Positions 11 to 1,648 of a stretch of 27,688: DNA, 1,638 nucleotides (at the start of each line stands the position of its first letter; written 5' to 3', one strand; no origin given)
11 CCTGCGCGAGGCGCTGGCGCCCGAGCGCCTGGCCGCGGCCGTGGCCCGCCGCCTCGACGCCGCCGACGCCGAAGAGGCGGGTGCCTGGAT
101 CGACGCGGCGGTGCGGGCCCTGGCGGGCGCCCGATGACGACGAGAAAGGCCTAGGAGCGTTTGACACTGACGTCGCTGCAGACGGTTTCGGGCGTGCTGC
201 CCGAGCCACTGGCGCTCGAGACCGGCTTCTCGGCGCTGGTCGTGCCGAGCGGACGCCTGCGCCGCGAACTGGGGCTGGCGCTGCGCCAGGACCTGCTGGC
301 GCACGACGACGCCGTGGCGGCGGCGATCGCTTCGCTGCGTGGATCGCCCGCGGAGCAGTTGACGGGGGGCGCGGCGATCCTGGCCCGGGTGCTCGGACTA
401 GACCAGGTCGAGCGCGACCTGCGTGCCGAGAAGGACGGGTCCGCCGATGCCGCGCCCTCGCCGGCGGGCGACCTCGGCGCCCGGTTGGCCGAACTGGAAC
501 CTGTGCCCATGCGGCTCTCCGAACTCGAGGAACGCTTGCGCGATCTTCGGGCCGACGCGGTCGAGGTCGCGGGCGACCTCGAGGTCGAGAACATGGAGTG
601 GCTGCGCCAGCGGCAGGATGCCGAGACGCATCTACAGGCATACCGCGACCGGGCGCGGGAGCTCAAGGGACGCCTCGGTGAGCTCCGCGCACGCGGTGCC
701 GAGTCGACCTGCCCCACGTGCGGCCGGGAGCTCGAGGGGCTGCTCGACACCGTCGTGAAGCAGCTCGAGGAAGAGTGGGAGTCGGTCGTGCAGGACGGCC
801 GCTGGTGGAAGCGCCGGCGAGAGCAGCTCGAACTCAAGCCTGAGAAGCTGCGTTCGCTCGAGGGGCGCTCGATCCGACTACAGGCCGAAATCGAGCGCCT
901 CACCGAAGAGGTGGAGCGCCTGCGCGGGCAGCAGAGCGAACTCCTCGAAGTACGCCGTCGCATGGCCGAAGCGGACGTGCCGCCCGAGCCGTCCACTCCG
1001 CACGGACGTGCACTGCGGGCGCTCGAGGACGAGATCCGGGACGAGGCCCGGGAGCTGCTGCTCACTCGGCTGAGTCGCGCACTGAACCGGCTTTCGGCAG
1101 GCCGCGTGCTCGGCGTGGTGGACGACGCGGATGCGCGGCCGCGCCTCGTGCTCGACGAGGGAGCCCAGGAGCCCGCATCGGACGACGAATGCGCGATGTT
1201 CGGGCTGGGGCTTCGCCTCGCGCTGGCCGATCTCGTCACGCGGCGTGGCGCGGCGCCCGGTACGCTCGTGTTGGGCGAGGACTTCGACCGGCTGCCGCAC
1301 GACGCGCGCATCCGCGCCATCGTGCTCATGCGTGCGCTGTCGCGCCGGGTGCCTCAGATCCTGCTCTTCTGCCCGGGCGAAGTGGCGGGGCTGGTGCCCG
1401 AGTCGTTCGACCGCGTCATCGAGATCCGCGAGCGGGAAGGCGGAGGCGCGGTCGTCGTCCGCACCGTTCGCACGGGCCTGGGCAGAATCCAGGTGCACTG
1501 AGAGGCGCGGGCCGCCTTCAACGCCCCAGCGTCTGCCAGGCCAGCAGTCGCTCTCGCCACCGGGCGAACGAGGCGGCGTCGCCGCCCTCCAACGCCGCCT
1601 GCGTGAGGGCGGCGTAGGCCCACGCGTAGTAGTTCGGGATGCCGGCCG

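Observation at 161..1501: ATPase-dead SbcC/Rad50 paralogue that keeps its zinc hook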

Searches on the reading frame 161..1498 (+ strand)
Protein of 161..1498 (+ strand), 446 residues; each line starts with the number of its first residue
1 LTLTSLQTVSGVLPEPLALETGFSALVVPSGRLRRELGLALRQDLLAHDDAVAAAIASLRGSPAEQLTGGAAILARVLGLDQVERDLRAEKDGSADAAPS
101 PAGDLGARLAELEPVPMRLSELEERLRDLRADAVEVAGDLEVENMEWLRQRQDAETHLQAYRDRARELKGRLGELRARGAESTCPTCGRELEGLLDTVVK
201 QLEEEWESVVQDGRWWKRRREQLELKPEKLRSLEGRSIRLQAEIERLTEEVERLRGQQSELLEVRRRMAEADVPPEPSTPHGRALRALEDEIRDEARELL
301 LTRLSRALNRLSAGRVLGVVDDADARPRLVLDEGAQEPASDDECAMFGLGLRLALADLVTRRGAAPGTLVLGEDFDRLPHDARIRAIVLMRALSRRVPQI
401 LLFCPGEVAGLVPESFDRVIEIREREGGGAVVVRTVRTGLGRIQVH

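Call 4: search_protein_families(library=pfam, proteins=[window:161-1498:+], max_evalue=10)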
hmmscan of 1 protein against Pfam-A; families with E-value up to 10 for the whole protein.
window:161-1498:+ (446 aa): 13 families
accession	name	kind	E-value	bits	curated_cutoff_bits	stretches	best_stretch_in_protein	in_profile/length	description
PF14712.11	Snapin_Pallidin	-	0.0097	16.8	29.6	1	119-176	15-75/89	Snapin/Pallidin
PF24460.1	DUF7575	-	0.02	14.7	28.5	1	180-195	2-17/28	Domain of unknown function (DUF7575)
PF00804.31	Syntaxin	-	0.028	14.7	26.7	1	109-181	8-76/157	Syntaxin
PF07926.17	TPR_MLP1_2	-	0.061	13.8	36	1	112-169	59-116/129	TPR/MLP1/MLP2-like protein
PF18595.6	Nuf2_DHR10-like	-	0.069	13.6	28.4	2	198-260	41-103/117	Nuf2, DHR10-like domain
PF04423.19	Rad50_zn_hook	-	0.24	11.7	24.3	1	166-192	6-30/52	Rad50 zinc hook motif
PF16331.10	TolA_bind_tri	-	0.25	11.9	30.1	1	236-259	19-42/76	TolA binding protein trimerisation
PF08286.16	Spc24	-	0.27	11.9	25.3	1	229-263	12-44/109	Spc24 subunit of Ndc80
PF15294.11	Leu_zip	-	0.45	10.4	28.2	1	218-261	107-152/275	Leucine zipper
PF16740.10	SKA2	-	0.91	9.8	30.1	1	214-263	37-73/110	Spindle and kinetochore-associated protein 2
PF11559.13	ADIP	-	1.4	9.5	34.3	1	224-263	55-93/151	Afadin- and alpha -actinin-Binding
PF07989.16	Cnn_1N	-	2.7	8.7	28.5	1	117-169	21-70/74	Centrosomin N-terminal motif 1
PF17675.6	APG6_N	-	5.1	8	45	1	222-264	61-103/132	Apg6 coiled-coil region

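Call 5: search_protein_families(library=ncbifam, proteins=[window:161-1498:+], max_evalue=10)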
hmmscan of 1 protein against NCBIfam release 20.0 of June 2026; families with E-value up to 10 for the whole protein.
window:161-1498:+ (446 aa): 13 families
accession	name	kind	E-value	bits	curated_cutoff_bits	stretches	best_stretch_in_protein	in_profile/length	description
NF002572.0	PRK02224.1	equivalog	4e-06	25.4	1087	1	44-271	318-542/888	DNA double-strand break repair ATPase Rad50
NF045487.1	ASRP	equivalog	9.8e-05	21.1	300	1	110-264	242-384/593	archaea-specific SMC-related protein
TIGR02169.1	SMC_prok_A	equivalog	0.00033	18.5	729.4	1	109-263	350-869/1165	chromosome segregation protein SMC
TIGR02168.1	SMC_prok_B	equivalog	0.0008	17.2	567.35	1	111-296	296-472/1181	chromosome segregation protein SMC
NF003034.1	PRK03918.1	equivalog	0.0064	14.5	700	2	114-192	369-446/878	DNA double-strand break repair ATPase Rad50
NF047516.1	LA_3659_fam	equivalog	0.0065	16.1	36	1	115-181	125-189/221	LA_3659 family protein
NF047514.1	SpiroCoCo_N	equivalog_domain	0.0065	16.1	75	1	115-181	125-189/221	SpiroCoCo family coiled-coil protein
NF041034.1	Rad50_Sulf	equivalog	0.0078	14.1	1000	1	118-268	363-502/872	DNA double-strand break repair ATPase Rad50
NF053563.1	Rkd4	equivalog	0.042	12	860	1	110-262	357-503/747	arcadin-4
TIGR00618.1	sbcc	subfamily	0.044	11.7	478.5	2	148-271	487-614/1043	exonuclease subunit SbcC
TIGR04211.1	SH3_and_anchor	equivalog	0.093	12.3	65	1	197-263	87-153/198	TIGR04211 family SH3 domain-containing protein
NF040877.1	SE1832_fam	equivalog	0.46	10.5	45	1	119-131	37-49/51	SE1832 family protein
NF047515.1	SpiroCoCo_C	equivalog_domain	1.6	7.8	125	1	201-270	139-208/313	SpiroCoCo family coiled-coil protein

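Call 8: find_homologous_proteins(query=window:161-1498:+)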
Query window:161-1498:+ (446 aa): 246 proteins with E <= 0.001 among 8000 candidates; the best 120 are listed.
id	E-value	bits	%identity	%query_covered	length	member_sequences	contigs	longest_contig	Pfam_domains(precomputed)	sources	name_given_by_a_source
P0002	3.2e-275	931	100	100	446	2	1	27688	-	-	-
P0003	6.7e-137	475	57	100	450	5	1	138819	-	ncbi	-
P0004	4.3e-136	472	55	100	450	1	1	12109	-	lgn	-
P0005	6.0e-136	472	55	100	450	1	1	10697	-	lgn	-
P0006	5.7e-96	340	45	96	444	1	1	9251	-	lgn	-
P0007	8.1e-96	340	47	96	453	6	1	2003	-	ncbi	-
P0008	3.7e-94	334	46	96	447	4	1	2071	-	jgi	-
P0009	1.1e-93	333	46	96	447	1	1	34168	-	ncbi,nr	ncbi:MAG: hypothetical protein BMS9Abin29_0684 [Gemmatimonadota bacterium]|nr:MAG: hypothetical prot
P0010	7.8e-93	330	45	96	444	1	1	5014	-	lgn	-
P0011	1.2e-92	329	44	96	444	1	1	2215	-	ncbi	-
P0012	1.3e-92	329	45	96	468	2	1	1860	-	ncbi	-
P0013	2.2e-92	328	45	96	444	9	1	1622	-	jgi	-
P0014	4.6e-92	327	45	96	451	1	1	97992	-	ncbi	-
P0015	3.6e-91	324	44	96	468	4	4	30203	-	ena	-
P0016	8.5e-91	323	44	96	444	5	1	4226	-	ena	-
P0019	1.8e-89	319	45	97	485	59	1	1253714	-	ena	-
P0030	6.7e-88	314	45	95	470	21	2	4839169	-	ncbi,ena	-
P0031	8.2e-88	313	44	97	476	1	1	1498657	-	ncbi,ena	-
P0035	1.4e-87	312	43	97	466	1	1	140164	-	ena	-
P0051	1.0e-85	306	43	97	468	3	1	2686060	-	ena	-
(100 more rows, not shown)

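Call 9: search_solved_structures(query=window:161-1498:+, max_evalue=10, show_alignments=2)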
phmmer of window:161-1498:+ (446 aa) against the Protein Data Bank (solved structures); distinct sequences matched with E-value up to 10: 9.
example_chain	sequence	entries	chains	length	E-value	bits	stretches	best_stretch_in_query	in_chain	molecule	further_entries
1f2t_B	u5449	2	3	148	0.051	15.7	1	313-431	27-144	RAD50 ABC-ATPASE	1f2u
1ii8_B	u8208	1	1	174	0.065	15.4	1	311-431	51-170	Rad50 ABC-ATPase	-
3qkr_B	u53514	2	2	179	0.067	15.3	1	311-431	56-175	DNA double-strand break repair rad50 ATPase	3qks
1us8_B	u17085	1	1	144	0.11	14.6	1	326-431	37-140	DNA DOUBLE-STRAND BREAK REPAIR RAD50 ATPASE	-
3qkt_A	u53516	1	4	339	0.32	13.1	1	312-431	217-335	DNA double-strand break repair rad50 ATPase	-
4nck_A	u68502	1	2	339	0.33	13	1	312-431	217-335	DNA double-strand break repair Rad50 ATPase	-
3qku_A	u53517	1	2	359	0.36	12.9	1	312-431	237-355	DNA double-strand break repair rad50 ATPase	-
3bdr_A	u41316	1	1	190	1.3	11.1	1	144-237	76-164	Ycf58 protein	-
6zff_A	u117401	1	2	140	1.4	10.9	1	119-196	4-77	DNA double-strand break repair Rad50 ATPase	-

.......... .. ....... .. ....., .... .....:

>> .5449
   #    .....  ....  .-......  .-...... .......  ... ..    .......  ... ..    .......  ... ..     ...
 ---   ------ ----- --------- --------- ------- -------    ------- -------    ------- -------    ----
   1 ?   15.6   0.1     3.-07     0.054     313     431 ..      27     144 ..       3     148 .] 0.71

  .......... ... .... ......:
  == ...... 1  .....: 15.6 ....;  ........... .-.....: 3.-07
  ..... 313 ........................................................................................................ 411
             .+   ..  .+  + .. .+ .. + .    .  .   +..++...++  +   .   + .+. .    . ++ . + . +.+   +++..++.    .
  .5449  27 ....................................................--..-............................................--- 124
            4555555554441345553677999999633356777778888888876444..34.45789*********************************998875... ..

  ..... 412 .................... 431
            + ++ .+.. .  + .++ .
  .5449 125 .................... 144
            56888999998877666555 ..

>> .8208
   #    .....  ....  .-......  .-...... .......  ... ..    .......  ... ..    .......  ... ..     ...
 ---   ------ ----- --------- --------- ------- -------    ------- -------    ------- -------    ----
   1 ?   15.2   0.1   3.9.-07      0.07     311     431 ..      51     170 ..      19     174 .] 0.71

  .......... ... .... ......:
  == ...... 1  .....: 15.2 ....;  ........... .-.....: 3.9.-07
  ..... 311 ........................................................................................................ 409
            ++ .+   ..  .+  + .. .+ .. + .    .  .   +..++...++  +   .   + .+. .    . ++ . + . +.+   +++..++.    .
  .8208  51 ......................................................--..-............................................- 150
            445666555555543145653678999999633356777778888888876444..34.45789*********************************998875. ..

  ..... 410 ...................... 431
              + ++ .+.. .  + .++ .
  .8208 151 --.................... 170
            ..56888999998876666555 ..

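Call 11: find_encoding_contigs(protein=P0003, flank=8000, max_places=2)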
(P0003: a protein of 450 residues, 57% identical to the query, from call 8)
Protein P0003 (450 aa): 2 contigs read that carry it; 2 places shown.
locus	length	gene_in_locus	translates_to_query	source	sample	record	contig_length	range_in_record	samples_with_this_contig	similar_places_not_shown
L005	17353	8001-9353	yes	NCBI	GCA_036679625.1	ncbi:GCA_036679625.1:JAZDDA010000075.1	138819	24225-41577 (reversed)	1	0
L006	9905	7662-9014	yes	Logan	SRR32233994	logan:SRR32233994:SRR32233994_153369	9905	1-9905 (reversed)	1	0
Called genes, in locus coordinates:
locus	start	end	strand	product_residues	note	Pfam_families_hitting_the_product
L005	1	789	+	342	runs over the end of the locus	PF00140:Sigma70_r1_2 (faint), PF04542:Sigma70_r2, PF04539:Sigma70_r3, PF04545:Sigma70_r4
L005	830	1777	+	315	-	PF16745:RsgA_N (weak), PF03193:RsgA_GTPase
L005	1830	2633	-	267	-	PF00005:ABC_tran, PF02463:SMC_N (faint), PF13304:AAA_21 (weak)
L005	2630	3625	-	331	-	PF01032:FecCD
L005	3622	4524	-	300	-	PF01497:Peripla_BP_2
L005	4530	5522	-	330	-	-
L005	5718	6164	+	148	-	PF01613:Flavin_Reduct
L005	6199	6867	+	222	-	-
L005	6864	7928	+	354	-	PF00149:Metallophos (weak)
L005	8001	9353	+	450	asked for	-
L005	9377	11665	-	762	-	PF11028:TMEM260_N, PF28495:TMEM260_2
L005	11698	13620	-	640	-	PF05378:Hydant_A_N, PF01968:Hydantoinase_A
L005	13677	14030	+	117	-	PF04715: (weak)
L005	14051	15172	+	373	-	PF00425:Chorismate_bind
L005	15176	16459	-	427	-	PF01546:Peptidase_M20, PF07687:M20_dimer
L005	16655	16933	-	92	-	-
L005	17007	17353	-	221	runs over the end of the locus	-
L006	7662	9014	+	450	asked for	-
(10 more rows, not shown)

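Call 12: find_encoding_contigs(protein=P0030, flank=8000, max_places=2)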
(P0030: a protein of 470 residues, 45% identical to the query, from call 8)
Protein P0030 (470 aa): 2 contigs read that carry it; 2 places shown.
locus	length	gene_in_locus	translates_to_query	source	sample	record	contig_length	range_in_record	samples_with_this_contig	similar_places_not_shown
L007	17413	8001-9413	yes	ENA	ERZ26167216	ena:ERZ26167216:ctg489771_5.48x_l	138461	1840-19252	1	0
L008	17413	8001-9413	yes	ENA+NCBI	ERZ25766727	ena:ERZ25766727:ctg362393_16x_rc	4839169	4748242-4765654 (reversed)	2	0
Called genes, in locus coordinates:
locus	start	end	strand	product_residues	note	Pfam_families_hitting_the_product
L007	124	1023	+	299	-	PF00140:Sigma70_r1_2 (weak), PF04542:Sigma70_r2, PF04539:Sigma70_r3, PF04545:Sigma70_r4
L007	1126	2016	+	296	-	PF03193:RsgA_GTPase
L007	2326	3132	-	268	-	PF00005:ABC_tran, PF02463:SMC_N (faint), PF13304:AAA_21 (weak)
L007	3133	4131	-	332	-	PF01032:FecCD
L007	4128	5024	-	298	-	PF01497:Peripla_BP_2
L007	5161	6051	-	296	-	-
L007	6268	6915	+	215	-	-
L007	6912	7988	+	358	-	-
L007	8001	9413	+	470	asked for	-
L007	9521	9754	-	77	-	-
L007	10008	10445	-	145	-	PF20136:DUF6526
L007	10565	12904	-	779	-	PF11028:TMEM260_N, PF28495:TMEM260_2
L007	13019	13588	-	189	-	PF19278:Hydant_A_C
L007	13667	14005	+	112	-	-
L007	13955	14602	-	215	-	PF05378:Hydant_A_N, PF01968:Hydantoinase_A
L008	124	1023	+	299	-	PF00140:Sigma70_r1_2 (weak), PF04542:Sigma70_r2, PF04539:Sigma70_r3, PF04545:Sigma70_r4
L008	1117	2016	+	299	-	PF03193:RsgA_GTPase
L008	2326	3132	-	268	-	PF00005:ABC_tran, PF02463:SMC_N (faint), PF13304:AAA_21 (weak)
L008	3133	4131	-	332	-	PF01032:FecCD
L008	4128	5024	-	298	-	PF01497:Peripla_BP_2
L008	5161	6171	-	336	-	-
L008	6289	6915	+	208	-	-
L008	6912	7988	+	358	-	-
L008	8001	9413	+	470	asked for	-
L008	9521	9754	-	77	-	-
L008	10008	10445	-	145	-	PF20136:DUF6526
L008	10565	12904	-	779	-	PF11028:TMEM260_N, PF28495:TMEM260_2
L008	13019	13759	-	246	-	PF01968:Hydantoinase_A, PF19278:Hydant_A_C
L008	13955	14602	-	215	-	PF05378:Hydant_A_N, PF01968:Hydantoinase_A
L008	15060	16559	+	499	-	PF04715:, PF00425:Chorismate_bind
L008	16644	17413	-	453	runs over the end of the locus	PF01546:Peptidase_M20, PF07687:M20_dimer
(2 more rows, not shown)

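Call 13: search_protein_families(library=pfam, proteins=[L005:6864-7925:+, L005:6199-6864:+, L008:6912-7985:+, L008:6289-6912:+], max_evalue=1)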
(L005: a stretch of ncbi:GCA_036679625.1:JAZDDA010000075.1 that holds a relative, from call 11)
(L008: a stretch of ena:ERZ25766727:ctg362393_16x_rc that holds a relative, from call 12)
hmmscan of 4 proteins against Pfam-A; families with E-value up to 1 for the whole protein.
L005:6864-7925:+ (354 aa): 3 families
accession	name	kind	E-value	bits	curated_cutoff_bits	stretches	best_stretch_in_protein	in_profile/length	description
PF00149.33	Metallophos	-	7.5e-06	26.9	21.5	1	3-116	3-92/191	Calcineurin-like phosphoesterase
PF18844.6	baeRF_family2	-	0.058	13.9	26.9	0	35-58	65-88/149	Bacterial archaeo-eukaryotic release factor family 2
PF01361.26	Tautomerase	-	0.14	12.6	22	1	239-264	6-30/60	Tautomerase enzyme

L005:6199-6864:+ (222 aa): 0 families

L008:6912-7985:+ (358 aa): 2 families
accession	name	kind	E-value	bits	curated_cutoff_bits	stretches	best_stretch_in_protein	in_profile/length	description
PF00149.33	Metallophos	-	8.1e-05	23.6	21.5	1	2-91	2-69/191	Calcineurin-like phosphoesterase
PF13472.12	Lipase_GDSL_2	-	0.2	12.6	32.9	1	32-102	49-122/178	GDSL-like Lipase/Acylhydrolase family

L008:6289-6912:+ (208 aa): 1 family
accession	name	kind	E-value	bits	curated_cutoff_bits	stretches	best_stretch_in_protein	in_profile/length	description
PF05940.17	NnrS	-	0.12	12.1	28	1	13-175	90-239/371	NnrS protein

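Call 14: search_protein_families(library=ncbifam, proteins=[L005:6864-7925:+, L005:6199-6864:+, L008:6912-7985:+, L008:6289-6912:+], max_evalue=1)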
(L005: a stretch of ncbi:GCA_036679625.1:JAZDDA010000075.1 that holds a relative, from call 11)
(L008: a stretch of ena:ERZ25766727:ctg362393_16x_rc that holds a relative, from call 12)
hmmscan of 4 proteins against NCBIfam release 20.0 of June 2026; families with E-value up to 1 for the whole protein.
L005:6864-7925:+ (354 aa): 10 families
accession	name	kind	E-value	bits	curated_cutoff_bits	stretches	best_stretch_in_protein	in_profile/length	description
NF041031.1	Mre11_Sulfo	equivalog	1.9e-14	53.7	500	1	3-99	2-91/374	DNA double-strand break repair protein Mre11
NF041029.1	Mre11_Pyroc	equivalog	4.3e-12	45.6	600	1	1-98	1-91/438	DNA double-strand break repair protein Mre11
TIGR00619.1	sbcd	subfamily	5.5e-12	46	77.65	1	4-98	4-91/252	exonuclease subunit SbcD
NF041030.1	Mre11_Halo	equivalog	6.3e-07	28.9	550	1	4-94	5-88/361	DNA double-strand break repair protein Mre11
NF041753.2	sbcd_Staph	equivalog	1.8e-05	23.8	480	1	29-97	23-90/375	exonuclease subunit SbcD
TIGR04123.1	P_estr_lig_assc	hypoth_equivalog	5.9e-05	22.6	150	1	6-94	26-110/207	ligase-associated DNA damage response endonuclease PdeM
NF041754.1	sbcd_Bac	equivalog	8.5e-05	21.9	750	1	3-98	3-91/390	exonuclease subunit SbcD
NF008206.2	PRK10966.1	equivalog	0.00017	20.8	450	1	1-94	1-86/380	exonuclease subunit SbcD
TIGR00583.1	mre11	equivalog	0.011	14.7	434.6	1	23-73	20-70/405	DNA repair protein (mre11)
TIGR00024.1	SbcD_rel_arch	hypoth_equivalog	0.11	12.2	115.2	1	6-56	20-69/224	putative phosphoesterase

L005:6199-6864:+ (222 aa): 1 family
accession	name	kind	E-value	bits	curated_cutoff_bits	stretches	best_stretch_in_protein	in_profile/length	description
NF011245.0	PRK14651.1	equivalog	0.25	10.5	224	1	105-141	76-114/273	UDP-N-acetylmuramate dehydrogenase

L008:6912-7985:+ (358 aa): 8 families
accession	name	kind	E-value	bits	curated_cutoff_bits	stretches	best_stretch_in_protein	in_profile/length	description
TIGR00619.1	sbcd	subfamily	2.7e-13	50.3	77.65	1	2-120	2-113/252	exonuclease subunit SbcD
NF041031.1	Mre11_Sulfo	equivalog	8.3e-13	48.3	500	1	3-100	2-92/374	DNA double-strand break repair protein Mre11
NF041030.1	Mre11_Halo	equivalog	1.4e-10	40.9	550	1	3-283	4-271/361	DNA double-strand break repair protein Mre11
NF041029.1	Mre11_Pyroc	equivalog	2.6e-08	33.1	600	1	1-75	1-70/438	DNA double-strand break repair protein Mre11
NF008206.2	PRK10966.1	equivalog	9e-07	28.3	450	1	1-98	1-90/380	exonuclease subunit SbcD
NF041753.2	sbcd_Staph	equivalog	0.00057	18.8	480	1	1-94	1-87/375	exonuclease subunit SbcD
NF041754.1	sbcd_Bac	equivalog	0.0032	16.8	750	1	1-107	1-100/390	exonuclease subunit SbcD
TIGR04123.1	P_estr_lig_assc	hypoth_equivalog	0.0048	16.3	150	1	7-94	27-110/207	ligase-associated DNA damage response endonuclease PdeM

L008:6289-6912:+ (208 aa): 0 families

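Call 26: predict_structure(alignment_id=A1)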
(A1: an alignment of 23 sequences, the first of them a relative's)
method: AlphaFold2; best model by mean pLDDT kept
length: 446 residues; sequences in the alignment: 23
mean_pLDDT: 86.5   pTM: 0.58
mean pLDDT of the five models: 86.5, 86.3, 86.0, 85.7, 85.3
residues with pLDDT >= 90: 245; 70-90: 153; 50-70: 33; < 50: 15
segments of 3 or more residues with pLDDT < 50: 7-10, 94-99
pLDDT, mean of each block of 10 residues (from residue 1): 57 69 91 83 81 89 93 94 86 50 73 86 89 92 97 96 96 88 76 84 95 95 94 96 95 89 76 59 89 96 98 96 92 93 96 96 87 91 95 92 90 89 76 80 50
secondary structure, 60 per line:
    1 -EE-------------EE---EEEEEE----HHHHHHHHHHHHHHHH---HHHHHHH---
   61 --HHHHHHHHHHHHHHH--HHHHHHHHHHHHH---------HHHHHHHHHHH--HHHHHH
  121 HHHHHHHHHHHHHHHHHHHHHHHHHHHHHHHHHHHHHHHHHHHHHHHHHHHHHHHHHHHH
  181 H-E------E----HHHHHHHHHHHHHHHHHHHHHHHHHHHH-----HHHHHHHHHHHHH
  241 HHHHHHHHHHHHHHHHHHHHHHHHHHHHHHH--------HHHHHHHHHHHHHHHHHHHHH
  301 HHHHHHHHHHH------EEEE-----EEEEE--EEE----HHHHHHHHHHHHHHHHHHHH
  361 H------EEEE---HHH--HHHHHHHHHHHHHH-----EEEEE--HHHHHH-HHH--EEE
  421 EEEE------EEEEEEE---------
elements in order: E22-27 H32-47 H51-57 H63-77 H80-92 H102-112 H115-181 H195-222 H228-271 H280-311 E318-321 E327-331 E334-336 H341-361 E368-371 H380-393 E399-403 H406-411 E418-424 E431-437

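Call 30: fold_search(model_id=the predicted structure, library=pdb)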
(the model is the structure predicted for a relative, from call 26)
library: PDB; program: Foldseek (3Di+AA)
matches with E <= 10: 500; with E <= 0.001: 163
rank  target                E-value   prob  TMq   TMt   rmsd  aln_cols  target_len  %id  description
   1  5xei                  2.2e-09  1.00  0.33  0.29  36.2       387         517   16  Crystal structure of the Smc head domain with a coiled coil and joint derived from Pyrococcus yayanosii (released 2017-06-07)
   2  9hqu_A                4.3e-09  1.00  0.21  0.16  32.2       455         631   19  Salmonella enterica Lamassu LmuACB in nuclease sequestration state (released 2025-10-01)
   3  9hqx_B                5.6e-09  1.00  0.21  0.16  31.4       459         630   17  Salmonella enterica Lamassu LmuACB bound to DNA duplex (released 2025-10-01)
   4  9hqu_B                1.5e-08  1.00  0.23  0.17  26.2       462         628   17  Salmonella enterica Lamassu LmuACB in nuclease sequestration state (released 2025-10-01)
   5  9hqx_f                2.3e-08  1.00  0.24  0.18  25.6       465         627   16  Salmonella enterica Lamassu LmuACB bound to DNA duplex (released 2025-10-01)
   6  3qkt_A                2.9e-08  1.00  0.29  0.36   4.1       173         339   24  Rad50 ABC-ATPase with adjacent coiled-coil region in complex with AMP-PNP (released 2011-03-30)
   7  7zr1_C                3.0e-08  1.00  0.24  0.14  85.1       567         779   13  Chaetomium thermophilum Mre11-Rad50-Nbs1 complex bound to ATPyS (composite structure) (released 2023-01-11)
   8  4ncj_C                3.4e-08  1.00  0.28  0.38   3.4       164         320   22  Crystal Structure of Pyrococcus furiosis Rad50 R805E mutation with ADP Beryllium Flouride (released 2014-03-05)
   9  3qku_A                4.0e-08  1.00  0.28  0.34   5.8       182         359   21  Mre11 Rad50 binding domain in complex with Rad50 and AMP-PNP (released 2011-03-30)
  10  3qkt_D                7.2e-08  1.00  0.29  0.39   3.3       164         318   23  Rad50 ABC-ATPase with adjacent coiled-coil region in complex with AMP-PNP (released 2011-03-30)
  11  9q9k_A                1.2e-07  1.00  0.29  0.27  22.9       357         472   12  Cryo-EM structure of human Mre11-Rad50 (MR) complex bound to DNA and telomeric factor TRF2 fragment (438-542) (released 2025-10-01)
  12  4ncj_D                1.3e-07  1.00  0.28  0.38   3.6       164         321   22  Crystal Structure of Pyrococcus furiosis Rad50 R805E mutation with ADP Beryllium Flouride (released 2014-03-05)
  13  9q9m_A                1.5e-07  1.00  0.29  0.28  22.9       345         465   12  Cryo-EM structure of human Mre11-Rad50-Nbs1 (MRN) complex bound to DNA and telomeric factor TRF2 (released 2025-10-01)
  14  4ncj_B                1.9e-07  1.00  0.27  0.38   4.5       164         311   23  Crystal Structure of Pyrococcus furiosis Rad50 R805E mutation with ADP Beryllium Flouride (released 2014-03-05)
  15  9q9h_A                2.3e-07  1.00  0.29  0.27  23.7       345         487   13  Cryo-EM structure of human Mre11-Rad50 complex bound to DNA (released 2025-10-01)
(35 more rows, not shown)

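Call 39: search_protein_representatives(alignment_id=A1)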
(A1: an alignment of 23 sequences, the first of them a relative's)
Query: 23 sequences, 466 profile positions. Proteins with E-value up to 0.001 (for the whole library): 873; up to 1e-10: 279; up to 1e-30: 114. The best 150 are listed.
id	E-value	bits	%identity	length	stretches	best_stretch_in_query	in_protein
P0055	2.7e-218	741.9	-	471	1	2-466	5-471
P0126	9.6e-180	614.8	-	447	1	3-466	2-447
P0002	2.5e-168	577.1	-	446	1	1-466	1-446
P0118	1.4e-156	538.4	-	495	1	2-466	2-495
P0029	1.3e-146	505.6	-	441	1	15-466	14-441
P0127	1.6e-134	465.7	-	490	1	1-465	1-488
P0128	2.9e-127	441.8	-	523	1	6-463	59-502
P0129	9.0e-126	436.8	-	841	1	6-464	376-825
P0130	9.1e-126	436.8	-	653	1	5-465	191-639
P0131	1.5e-122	426.2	-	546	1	13-465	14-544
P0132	1.8e-121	422.7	-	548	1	16-465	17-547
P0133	2.3e-121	422.3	-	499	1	15-465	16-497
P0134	1.5e-118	413.0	-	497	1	20-464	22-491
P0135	6.4e-116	404.4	-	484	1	5-465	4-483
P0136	8.6e-116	403.9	-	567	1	14-465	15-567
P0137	1.3e-115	403.4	-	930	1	51-466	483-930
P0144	3.2e-108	379.0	-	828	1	11-465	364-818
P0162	8.2e-82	291.9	-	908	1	18-445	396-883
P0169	4.4e-76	273.0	-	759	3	131-263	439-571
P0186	3.4e-65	237.1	-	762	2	129-263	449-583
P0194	4.1e-62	226.9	-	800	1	128-465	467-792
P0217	1.2e-45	172.6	-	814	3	90-310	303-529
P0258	1.8e-24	102.8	-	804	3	269-452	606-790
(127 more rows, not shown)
